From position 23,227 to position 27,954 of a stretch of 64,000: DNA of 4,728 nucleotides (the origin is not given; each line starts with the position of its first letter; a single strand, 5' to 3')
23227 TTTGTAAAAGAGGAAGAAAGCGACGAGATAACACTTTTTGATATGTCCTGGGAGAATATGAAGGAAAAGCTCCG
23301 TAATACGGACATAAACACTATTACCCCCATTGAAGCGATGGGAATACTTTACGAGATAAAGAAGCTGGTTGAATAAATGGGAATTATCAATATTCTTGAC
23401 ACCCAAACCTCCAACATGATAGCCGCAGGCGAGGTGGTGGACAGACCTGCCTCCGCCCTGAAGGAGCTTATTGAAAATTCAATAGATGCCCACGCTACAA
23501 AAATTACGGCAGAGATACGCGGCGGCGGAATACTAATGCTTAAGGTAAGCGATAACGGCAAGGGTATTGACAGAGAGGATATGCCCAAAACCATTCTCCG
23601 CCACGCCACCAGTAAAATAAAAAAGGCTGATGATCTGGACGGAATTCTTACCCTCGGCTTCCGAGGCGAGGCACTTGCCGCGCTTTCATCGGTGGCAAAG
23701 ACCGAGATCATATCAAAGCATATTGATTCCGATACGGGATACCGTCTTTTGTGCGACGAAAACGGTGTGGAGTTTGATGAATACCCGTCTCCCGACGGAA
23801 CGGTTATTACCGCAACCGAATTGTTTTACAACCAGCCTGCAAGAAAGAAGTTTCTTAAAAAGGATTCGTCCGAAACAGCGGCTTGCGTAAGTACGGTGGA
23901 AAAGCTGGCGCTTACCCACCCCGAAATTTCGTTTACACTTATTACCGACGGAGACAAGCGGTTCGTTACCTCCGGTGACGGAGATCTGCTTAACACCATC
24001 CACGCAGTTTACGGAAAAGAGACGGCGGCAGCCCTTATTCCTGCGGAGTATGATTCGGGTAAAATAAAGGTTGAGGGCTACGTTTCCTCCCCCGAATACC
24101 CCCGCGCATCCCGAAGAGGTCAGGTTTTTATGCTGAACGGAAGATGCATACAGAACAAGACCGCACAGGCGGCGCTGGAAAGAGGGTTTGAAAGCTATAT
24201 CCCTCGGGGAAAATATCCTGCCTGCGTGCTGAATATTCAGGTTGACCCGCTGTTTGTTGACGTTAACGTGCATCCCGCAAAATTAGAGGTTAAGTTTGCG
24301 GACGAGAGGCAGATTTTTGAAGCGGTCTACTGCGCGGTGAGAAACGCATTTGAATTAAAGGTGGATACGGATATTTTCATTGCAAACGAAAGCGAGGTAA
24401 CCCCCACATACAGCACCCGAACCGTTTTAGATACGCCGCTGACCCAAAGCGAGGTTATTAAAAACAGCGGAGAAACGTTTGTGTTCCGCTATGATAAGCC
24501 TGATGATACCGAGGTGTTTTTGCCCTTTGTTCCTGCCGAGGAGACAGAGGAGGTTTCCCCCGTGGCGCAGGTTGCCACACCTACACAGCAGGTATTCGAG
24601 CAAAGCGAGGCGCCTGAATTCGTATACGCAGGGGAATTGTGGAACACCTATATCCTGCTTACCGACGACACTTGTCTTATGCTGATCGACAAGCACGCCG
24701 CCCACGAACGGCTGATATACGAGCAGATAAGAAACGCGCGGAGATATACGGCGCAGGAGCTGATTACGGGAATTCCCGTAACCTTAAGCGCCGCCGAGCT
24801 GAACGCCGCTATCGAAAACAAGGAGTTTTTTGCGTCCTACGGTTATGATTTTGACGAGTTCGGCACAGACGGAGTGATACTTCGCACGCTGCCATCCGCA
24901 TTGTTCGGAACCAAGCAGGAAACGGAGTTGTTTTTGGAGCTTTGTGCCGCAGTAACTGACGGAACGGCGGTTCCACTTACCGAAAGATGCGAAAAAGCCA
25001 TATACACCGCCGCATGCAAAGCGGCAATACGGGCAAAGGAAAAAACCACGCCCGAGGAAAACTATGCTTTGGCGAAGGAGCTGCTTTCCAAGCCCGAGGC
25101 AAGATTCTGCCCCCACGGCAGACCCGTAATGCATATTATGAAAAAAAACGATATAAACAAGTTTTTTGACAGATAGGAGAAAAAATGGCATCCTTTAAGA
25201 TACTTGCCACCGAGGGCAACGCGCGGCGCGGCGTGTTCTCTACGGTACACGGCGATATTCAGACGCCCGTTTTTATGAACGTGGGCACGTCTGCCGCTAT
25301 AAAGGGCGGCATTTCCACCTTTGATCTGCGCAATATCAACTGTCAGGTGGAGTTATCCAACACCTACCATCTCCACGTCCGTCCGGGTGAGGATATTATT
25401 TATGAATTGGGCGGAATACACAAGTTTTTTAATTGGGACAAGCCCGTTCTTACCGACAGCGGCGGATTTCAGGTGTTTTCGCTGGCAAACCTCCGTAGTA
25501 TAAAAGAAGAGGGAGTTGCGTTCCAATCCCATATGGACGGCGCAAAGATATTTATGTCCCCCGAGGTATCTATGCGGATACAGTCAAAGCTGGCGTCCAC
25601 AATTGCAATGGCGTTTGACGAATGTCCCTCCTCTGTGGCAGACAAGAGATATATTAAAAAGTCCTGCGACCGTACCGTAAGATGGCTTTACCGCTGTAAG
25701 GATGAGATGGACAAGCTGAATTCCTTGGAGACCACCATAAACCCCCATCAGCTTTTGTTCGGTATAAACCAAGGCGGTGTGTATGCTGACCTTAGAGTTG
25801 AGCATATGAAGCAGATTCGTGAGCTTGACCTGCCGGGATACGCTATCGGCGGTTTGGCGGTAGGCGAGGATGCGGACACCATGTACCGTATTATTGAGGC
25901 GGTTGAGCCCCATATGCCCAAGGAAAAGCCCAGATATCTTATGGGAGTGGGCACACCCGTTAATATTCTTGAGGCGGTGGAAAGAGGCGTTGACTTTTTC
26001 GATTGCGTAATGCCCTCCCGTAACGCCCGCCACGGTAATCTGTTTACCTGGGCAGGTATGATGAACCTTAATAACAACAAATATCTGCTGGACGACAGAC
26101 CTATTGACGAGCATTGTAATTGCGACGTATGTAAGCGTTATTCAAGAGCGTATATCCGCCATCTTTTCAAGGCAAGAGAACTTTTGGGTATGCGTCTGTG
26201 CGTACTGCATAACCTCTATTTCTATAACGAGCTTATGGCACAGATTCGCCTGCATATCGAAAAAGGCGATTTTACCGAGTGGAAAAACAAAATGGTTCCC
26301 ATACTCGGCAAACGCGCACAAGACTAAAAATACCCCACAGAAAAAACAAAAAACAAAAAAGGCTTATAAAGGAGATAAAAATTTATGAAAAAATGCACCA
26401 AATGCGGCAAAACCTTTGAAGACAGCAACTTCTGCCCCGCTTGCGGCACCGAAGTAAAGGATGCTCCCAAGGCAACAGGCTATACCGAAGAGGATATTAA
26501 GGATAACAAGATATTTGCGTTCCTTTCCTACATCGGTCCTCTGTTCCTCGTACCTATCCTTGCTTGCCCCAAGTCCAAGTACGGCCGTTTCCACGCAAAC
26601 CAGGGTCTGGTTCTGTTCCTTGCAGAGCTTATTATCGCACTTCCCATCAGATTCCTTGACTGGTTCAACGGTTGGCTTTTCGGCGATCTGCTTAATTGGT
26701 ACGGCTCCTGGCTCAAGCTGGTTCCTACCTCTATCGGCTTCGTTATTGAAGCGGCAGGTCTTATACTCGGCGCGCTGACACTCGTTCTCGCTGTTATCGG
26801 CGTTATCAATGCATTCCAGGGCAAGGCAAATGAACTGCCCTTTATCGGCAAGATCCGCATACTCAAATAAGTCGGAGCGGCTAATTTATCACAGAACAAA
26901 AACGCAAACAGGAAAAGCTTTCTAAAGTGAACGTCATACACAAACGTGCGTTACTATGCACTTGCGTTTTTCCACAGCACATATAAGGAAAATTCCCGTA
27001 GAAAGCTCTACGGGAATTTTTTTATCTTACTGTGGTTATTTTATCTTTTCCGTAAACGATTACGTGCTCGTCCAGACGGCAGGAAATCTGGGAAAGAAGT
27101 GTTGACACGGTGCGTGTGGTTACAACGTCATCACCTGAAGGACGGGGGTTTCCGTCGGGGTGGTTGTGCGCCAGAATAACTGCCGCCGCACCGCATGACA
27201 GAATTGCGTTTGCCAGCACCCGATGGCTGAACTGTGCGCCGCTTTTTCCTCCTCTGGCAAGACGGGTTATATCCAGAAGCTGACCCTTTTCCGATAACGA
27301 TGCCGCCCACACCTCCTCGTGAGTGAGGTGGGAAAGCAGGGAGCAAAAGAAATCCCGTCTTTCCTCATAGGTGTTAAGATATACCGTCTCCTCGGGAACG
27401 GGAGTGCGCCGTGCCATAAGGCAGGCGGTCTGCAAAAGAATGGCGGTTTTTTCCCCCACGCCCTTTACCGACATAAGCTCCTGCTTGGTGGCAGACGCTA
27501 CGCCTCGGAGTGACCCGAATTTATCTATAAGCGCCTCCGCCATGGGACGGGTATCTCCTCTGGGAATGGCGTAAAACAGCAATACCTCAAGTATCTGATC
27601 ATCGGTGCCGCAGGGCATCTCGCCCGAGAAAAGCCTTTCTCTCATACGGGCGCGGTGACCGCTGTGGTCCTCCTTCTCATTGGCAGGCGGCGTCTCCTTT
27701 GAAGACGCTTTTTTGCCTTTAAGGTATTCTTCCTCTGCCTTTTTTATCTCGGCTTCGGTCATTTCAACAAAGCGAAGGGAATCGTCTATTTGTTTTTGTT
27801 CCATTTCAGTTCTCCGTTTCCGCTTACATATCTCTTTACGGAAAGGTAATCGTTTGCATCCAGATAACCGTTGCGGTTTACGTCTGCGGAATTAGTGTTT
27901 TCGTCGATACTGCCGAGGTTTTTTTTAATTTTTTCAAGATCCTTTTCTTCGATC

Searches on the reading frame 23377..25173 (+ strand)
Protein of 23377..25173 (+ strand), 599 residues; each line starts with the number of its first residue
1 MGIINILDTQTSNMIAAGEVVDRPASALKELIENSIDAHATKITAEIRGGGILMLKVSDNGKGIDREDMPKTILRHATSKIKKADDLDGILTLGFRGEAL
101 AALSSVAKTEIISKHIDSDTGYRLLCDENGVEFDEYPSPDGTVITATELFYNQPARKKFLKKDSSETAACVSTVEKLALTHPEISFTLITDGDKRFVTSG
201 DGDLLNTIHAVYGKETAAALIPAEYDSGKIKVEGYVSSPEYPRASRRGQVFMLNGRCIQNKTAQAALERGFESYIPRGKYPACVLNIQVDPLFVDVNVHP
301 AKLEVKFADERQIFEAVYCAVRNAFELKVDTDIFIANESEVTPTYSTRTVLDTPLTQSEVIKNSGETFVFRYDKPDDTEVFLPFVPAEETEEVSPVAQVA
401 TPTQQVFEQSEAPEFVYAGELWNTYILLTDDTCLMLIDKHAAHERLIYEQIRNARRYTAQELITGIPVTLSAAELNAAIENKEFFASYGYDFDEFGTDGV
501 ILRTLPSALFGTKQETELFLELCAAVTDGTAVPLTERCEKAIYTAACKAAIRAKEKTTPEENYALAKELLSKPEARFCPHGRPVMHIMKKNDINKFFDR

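Call 74: search_protein_families(library=pfam, proteins=[window:23377-25173:+], max_evalue=0.00001)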
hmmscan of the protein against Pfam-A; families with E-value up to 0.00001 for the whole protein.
window:23377-25173:+ (599 aa): 4 families
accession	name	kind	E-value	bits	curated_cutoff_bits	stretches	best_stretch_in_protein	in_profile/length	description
PF01119.25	DNA_mis_repair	-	3e-36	124.1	26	1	208-325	1-118/119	DNA mismatch repair protein, C-terminal domain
PF08676.16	MutL_C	-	1.6e-25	89.9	25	1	422-555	5-140/142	MutL C terminal dimerisation domain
PF13589.12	HATPase_c_3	-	1.6e-12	48.1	25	1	25-124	4-103/137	Histidine kinase-, DNA gyrase B-, and HSP90-like ATPase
PF02518.31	HATPase_c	-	1.5e-07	32.3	26.4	1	22-78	4-63/111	Histidine kinase-, DNA gyrase B-, and HSP90-like ATPase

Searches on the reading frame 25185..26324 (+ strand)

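Call 74: search_protein_families(library=pfam, proteins=[window:25185-26324:+], max_evalue=0.00001)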
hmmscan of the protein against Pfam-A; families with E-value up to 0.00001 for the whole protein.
window:25185-26324:+ (380 aa): 1 family
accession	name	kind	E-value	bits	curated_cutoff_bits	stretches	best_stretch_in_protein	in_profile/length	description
PF01702.25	TGT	-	1.5e-156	521.4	26.3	1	12-371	2-352/357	Queuine tRNA-ribosyltransferase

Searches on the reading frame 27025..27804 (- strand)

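Call 75: search_protein_families(library=pfam, proteins=[window:27025-27804:-], max_evalue=0.00001)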
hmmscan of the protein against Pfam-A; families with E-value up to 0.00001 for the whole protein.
window:27025-27804:- (260 aa): 3 families
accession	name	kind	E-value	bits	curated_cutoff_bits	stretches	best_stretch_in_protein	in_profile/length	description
PF04002.20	RadC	-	3.9e-23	82.1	22.1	1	145-253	3-111/121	RadC-like JAB domain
PF14520.12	HHH_5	-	2.1e-06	28.5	27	1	88-121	14-48/57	Helix-hairpin-helix domain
PF00633.29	HHH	-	2.8e-06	27.3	24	0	98-121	1-24/30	Helix-hairpin-helix motif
